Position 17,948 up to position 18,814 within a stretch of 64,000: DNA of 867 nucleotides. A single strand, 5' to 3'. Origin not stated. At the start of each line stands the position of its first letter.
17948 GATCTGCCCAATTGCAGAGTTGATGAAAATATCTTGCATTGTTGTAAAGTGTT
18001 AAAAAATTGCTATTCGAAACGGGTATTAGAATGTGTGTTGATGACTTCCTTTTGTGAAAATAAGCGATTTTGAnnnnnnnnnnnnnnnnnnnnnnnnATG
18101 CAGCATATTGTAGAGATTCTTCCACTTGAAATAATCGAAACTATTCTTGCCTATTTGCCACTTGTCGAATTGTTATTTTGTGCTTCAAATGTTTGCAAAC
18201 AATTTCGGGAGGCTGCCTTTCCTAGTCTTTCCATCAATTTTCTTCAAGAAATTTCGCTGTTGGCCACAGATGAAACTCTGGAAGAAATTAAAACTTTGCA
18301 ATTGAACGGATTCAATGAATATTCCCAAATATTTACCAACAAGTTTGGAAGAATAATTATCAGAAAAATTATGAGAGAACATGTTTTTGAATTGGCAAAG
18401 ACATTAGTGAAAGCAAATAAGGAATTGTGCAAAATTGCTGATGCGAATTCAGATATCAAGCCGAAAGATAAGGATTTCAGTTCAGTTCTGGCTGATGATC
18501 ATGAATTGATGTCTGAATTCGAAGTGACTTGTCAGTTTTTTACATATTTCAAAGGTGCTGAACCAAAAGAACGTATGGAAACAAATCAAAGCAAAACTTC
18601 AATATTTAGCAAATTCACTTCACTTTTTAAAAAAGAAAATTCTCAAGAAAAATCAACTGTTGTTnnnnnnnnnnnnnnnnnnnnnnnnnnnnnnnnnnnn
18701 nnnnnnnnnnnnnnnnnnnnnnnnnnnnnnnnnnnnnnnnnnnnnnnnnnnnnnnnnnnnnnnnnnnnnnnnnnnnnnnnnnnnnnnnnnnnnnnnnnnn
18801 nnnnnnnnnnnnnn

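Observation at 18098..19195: F-box fused to an atypical Ras-superfamily GTPase-like domain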

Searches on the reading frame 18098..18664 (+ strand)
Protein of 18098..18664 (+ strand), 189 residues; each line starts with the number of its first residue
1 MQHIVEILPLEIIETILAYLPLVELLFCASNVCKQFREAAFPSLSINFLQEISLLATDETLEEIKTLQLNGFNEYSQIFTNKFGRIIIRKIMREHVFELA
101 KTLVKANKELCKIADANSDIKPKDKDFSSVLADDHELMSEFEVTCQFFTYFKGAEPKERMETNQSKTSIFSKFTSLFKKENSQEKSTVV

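Call 41: find_homologous_proteins(query=A2, max_evalue=0.01)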
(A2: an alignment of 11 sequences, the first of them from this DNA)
Query A2 (11 sequences) (189 aa, profile of the alignment): 1 proteins with E <= 0.01 among 2045 candidates.
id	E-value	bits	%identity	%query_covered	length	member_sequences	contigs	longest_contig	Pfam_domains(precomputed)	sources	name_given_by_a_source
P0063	1.2e-53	200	21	15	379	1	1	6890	PF00071.29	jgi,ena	-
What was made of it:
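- Tried and rejected: The search with the N-terminal family profile returned one protein (call 41).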

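Call 49: search_solved_structures(query=A2, max_evalue=10, show_alignments=3)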
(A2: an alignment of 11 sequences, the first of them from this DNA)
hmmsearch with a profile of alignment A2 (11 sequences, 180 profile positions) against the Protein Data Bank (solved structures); distinct sequences matched with E-value up to 10: 28.
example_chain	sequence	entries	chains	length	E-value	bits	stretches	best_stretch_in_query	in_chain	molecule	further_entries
9xzj_F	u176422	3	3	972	1.2e-06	31.6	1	13-75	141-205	F-box DNA helicase 1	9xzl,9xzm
6w66_B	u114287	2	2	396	0.00074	22.6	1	12-55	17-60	F-box/LRR-repeat protein 17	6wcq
8uah_B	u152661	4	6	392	0.00081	22.4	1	12-55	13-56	F-box/LRR-repeat protein 17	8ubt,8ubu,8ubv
5ibk_B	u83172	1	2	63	0.0035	20.4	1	5-47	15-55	F-box/WD repeat-containing protein 7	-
9o04_C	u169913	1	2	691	0.0094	19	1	10-63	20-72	F-box only protein 42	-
1fs1_A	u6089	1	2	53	0.017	18.1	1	12-53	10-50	CYCLIN A/CDK2-ASSOCIATED P19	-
4i6j_B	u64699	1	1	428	0.029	17.4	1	14-64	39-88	F-box/LRR-repeat protein 3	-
1ldk_E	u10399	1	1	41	0.04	16.9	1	12-46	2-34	SKP2-like protein type gamma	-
3wso_A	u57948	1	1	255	0.043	16.8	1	12-53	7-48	F-box only protein 44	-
1fqv_A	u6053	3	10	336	0.045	16.8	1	12-67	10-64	SKP2 | S-phase kinase-associated protein 2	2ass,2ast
1fs2_A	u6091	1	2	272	0.052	16.6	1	12-61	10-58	SKP2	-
7b5l_T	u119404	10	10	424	0.067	16.2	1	12-66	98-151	S-phase kinase-associated protein 2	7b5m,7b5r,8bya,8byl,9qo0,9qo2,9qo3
7z8t_F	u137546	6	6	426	0.068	16.2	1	12-66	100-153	S-phase kinase-associated protein 2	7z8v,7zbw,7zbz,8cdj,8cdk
8or0_E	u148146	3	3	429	0.069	16.2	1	12-66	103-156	S-phase kinase-associated protein 2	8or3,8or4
7t1y_B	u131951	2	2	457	0.1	15.6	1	5-47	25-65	F-box/WD repeat-containing protein 7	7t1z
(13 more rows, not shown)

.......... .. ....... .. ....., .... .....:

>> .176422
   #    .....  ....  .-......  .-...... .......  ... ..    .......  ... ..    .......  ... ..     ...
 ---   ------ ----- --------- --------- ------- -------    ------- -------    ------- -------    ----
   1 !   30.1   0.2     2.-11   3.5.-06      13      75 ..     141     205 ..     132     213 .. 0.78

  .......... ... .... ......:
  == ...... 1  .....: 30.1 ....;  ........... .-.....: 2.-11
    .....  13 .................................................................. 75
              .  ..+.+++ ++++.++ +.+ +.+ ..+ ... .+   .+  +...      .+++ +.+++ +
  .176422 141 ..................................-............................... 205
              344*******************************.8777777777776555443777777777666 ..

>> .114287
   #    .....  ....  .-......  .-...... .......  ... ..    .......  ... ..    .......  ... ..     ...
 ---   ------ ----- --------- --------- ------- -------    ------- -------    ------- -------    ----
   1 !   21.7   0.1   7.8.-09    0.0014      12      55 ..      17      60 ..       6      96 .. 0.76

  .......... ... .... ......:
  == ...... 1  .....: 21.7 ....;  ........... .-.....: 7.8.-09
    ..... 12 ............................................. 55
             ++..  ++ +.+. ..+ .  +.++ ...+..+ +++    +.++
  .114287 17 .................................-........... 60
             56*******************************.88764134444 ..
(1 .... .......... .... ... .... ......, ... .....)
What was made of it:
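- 18116..18232 (+): F-box (residues 7-45): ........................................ A family N-terminal profile hits the F-boxes of the solved F-box proteins FBH1, FBXL17, FBXW7, SKP2 and FBXL3 (call 49).
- On F-box proteins (SCF substrate receptors): The family N-terminal profile hits the F-boxes of solved F-box proteins (call 49).
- The family profile of the N-terminus matches the F-boxes of solved F-box proteins (FBH1 1e-6, FBXL17, FBXW7, SKP2; call 49).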
